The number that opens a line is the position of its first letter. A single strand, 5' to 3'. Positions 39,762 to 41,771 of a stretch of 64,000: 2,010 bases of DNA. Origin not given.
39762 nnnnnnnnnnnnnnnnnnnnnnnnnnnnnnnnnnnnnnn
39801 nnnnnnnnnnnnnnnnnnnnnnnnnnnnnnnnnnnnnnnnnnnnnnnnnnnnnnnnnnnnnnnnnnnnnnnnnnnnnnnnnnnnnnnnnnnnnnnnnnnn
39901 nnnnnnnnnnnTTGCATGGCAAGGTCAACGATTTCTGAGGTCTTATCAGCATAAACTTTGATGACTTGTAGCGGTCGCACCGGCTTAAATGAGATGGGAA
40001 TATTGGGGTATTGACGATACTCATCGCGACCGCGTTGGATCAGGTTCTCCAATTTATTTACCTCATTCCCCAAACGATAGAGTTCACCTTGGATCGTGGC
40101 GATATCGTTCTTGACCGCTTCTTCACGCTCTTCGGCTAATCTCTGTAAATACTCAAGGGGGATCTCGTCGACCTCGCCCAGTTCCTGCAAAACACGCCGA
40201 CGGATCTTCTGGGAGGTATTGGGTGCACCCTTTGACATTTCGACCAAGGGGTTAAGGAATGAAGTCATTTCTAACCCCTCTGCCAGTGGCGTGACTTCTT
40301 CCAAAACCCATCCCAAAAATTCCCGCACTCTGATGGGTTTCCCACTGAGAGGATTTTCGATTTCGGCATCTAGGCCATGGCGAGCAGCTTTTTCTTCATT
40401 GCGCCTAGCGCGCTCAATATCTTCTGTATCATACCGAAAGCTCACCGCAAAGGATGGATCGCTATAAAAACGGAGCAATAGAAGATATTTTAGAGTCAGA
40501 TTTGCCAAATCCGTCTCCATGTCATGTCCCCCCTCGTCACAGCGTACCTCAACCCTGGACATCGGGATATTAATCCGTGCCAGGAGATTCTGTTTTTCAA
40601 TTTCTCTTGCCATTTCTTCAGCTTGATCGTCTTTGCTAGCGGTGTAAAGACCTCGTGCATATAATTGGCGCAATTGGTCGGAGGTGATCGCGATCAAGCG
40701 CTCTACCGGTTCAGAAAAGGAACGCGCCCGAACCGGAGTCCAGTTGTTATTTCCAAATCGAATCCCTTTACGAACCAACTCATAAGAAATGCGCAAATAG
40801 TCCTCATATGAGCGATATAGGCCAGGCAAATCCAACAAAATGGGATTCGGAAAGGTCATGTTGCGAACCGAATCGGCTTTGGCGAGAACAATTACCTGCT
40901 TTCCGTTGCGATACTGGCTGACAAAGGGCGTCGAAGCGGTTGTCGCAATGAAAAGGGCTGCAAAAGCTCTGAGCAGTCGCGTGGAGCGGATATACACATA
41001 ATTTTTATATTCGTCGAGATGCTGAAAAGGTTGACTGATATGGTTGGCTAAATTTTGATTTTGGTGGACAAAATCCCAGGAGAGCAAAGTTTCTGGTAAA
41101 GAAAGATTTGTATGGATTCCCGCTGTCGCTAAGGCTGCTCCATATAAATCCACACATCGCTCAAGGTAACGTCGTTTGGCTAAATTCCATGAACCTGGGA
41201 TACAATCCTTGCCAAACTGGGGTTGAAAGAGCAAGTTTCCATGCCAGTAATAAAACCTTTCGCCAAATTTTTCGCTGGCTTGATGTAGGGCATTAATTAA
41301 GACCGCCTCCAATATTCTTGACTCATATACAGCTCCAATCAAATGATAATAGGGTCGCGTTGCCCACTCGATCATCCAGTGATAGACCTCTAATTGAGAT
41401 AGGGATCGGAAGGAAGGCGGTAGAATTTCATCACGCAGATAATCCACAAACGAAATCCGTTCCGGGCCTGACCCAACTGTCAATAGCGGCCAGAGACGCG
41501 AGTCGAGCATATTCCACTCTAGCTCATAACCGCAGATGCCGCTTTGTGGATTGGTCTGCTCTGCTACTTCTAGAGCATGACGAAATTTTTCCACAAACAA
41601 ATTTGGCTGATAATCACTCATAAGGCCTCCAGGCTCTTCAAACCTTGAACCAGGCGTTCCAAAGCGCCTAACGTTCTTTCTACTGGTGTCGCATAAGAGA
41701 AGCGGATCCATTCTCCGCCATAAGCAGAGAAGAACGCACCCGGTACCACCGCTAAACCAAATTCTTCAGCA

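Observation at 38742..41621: Single 959-aa polypeptide fusing a GshA-like ATP-dependent ligase to an M20 amidohydrolase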

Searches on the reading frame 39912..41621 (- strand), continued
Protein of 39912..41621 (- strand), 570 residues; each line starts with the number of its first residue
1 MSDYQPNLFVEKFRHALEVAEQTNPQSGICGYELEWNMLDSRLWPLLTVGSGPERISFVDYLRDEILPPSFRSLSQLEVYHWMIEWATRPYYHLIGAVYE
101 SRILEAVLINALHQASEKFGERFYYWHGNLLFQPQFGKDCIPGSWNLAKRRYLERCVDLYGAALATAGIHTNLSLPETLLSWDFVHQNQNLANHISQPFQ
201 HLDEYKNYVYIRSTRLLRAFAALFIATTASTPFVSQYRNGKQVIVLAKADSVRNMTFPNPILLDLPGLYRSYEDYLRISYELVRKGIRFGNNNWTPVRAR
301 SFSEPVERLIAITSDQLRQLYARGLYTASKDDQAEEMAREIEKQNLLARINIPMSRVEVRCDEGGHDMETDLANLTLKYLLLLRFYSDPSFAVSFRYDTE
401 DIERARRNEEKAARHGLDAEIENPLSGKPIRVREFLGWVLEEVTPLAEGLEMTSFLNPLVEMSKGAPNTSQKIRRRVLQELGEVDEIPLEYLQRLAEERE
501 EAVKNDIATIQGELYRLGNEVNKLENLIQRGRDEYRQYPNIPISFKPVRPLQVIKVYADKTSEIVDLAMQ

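Call 90: find_encoding_contigs(protein=P0292, flank=10000, max_places=1)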
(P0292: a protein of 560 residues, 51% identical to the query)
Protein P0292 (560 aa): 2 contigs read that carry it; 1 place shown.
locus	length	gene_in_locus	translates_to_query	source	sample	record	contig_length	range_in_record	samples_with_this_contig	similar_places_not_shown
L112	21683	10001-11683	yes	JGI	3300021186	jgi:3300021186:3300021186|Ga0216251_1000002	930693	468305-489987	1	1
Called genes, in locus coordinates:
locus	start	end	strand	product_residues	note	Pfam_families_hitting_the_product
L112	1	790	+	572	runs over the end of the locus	PF02543:Carbam_trans_N, PF16861:Carbam_trans_C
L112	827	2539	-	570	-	PF03781:FGE-sulfatase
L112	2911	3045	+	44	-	PF16861:Carbam_trans_C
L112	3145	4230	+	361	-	PF02445:NadA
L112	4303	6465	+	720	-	PF13517:FG-GAP_3 (faint), PF01839:FG-GAP (faint)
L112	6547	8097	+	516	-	PF07690:MFS_1, PF00854:PTR2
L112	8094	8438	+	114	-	-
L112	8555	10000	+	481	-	PF00155:Aminotran_1_2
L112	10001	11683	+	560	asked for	-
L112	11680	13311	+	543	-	PF01546:Peptidase_M20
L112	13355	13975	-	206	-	PF17784:Sulfotransfer_4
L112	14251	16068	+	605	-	PF01593:Amino_oxidase, PF12831:FAD_oxidored (faint), PF13450:NAD_binding_8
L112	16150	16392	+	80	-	-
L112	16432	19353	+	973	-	PF02012:BNR (faint), PF14870:PSII_BNR, PF15902:Sortilin-Vps10 (faint), PF14870:PSII_BNR, PF01839:FG-GAP (faint), PF25292:Beta-prop_CGLA (faint), PF13517:FG-GAP_3 (weak)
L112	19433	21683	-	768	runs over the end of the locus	PF00884:Sulfatase, PF01663:Phosphodiest (faint)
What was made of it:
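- nadA (call 90);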

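Call 92: find_encoding_contigs(protein=P0288, flank=10000, max_places=2)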
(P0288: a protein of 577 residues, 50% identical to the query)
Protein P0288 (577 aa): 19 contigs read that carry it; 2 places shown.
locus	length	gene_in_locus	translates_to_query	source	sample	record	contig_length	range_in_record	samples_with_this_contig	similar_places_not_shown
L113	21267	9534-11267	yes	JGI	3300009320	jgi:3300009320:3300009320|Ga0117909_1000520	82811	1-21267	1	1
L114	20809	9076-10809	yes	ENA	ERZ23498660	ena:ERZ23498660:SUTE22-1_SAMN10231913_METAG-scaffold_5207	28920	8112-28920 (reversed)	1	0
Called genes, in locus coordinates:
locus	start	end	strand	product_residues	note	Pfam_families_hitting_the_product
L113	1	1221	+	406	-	?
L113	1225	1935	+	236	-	PF03848:TehB, PF13489:Methyltransf_23, PF08241:Methyltransf_11, PF08242:Methyltransf_12, PF13649:Methyltransf_25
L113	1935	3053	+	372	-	PF01168:Ala_racemase_N, PF14031:D-ser_dehydrat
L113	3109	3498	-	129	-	-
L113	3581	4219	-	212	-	PF11539:DUF3228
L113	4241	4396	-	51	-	-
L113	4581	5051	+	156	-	PF25084:LbH_EIF2B (weak), PF25087:GMPPB_C (weak), PF00132:Hexapep, PF14602:Hexapep_2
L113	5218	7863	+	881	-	PF00246:Peptidase_M14, PF20773:InhA-like_MAM, PF13860:FlgD_ig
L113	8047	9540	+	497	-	PF00155:Aminotran_1_2 (weak)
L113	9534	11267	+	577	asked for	-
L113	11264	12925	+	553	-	PF01546:Peptidase_M20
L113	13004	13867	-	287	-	PF21088:MS_channel_1st (weak), PF00924:MS_channel_2nd, PF21082:MS_channel_3rd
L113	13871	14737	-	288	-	PF04254:DUF432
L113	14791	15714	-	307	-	PF01515:PTA_PTB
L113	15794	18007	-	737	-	PF01515:PTA_PTB, PF00871:Acetate_kinase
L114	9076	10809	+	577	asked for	-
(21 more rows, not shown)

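Call 93: find_encoding_contigs(protein=P0284, flank=10000, max_places=1)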
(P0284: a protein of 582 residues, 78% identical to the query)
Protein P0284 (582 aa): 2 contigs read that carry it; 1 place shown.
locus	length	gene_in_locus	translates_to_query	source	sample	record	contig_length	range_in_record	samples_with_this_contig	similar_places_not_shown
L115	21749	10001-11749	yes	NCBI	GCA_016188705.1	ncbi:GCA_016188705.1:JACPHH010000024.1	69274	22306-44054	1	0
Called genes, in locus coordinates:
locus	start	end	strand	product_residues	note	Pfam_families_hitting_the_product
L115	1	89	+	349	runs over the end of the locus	PF00953:Glycos_transf_4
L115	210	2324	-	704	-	PF04773:FecR (weak), PF18915:DUF5667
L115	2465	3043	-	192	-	PF04542:Sigma70_r2, PF08281:Sigma70_r4_2, PF04545:Sigma70_r4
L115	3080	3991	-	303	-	PF00316:FBPase, PF18913:FBPase_C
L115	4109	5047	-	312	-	PF01791:DeoC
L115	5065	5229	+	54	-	-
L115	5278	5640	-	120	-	-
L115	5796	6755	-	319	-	PF01795:Methyltransf_5, PF13649:Methyltransf_25 (weak)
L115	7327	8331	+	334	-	PF00710:Asparaginase, PF17763:Asparaginase_C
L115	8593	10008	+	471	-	PF00155:Aminotran_1_2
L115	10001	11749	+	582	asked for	PF04107:GCS2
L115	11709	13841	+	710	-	PF01546:Peptidase_M20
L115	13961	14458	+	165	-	PF06695:Sm_multidrug_ex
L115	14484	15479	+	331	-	PF00742:Homoserine_dh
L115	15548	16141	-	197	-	PF01300:Sua5_yciO_yrdC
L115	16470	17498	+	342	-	PF00044:Gp_dh_N, PF02800:Gp_dh_C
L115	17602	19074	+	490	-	-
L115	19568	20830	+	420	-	-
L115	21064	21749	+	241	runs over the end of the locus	PF01628:HrcA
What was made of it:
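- asparaginase upstream and homoserine dehydrogenase downstream (call 93); An asparaginase lies next to the triad in L115 (call 93).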

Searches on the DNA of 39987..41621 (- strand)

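Call 94: search_rna_families(sources=[L115, L112, L113, L091, L092, L006, L079], threshold=gathering)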
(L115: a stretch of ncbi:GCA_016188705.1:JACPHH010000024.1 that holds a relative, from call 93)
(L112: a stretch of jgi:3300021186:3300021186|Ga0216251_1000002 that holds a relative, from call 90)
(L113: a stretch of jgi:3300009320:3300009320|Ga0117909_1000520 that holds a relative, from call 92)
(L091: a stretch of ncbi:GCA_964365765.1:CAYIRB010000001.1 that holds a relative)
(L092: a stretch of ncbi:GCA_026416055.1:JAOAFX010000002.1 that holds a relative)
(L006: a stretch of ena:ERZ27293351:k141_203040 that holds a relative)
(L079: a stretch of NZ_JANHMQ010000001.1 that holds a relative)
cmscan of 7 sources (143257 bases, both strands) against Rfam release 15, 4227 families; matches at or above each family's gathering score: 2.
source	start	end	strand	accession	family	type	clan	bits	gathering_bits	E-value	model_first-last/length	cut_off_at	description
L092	7534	7743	+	RF00174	Cobalamin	Cis-reg; riboswitch;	CL00101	60.7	31.5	3.3e-12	1-189/189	no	Cobalamin riboswitch aptamer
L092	5164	5245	+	RF00005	tRNA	Gene; tRNA;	CL00001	45.1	29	4.8e-06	1-71/71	no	tRNA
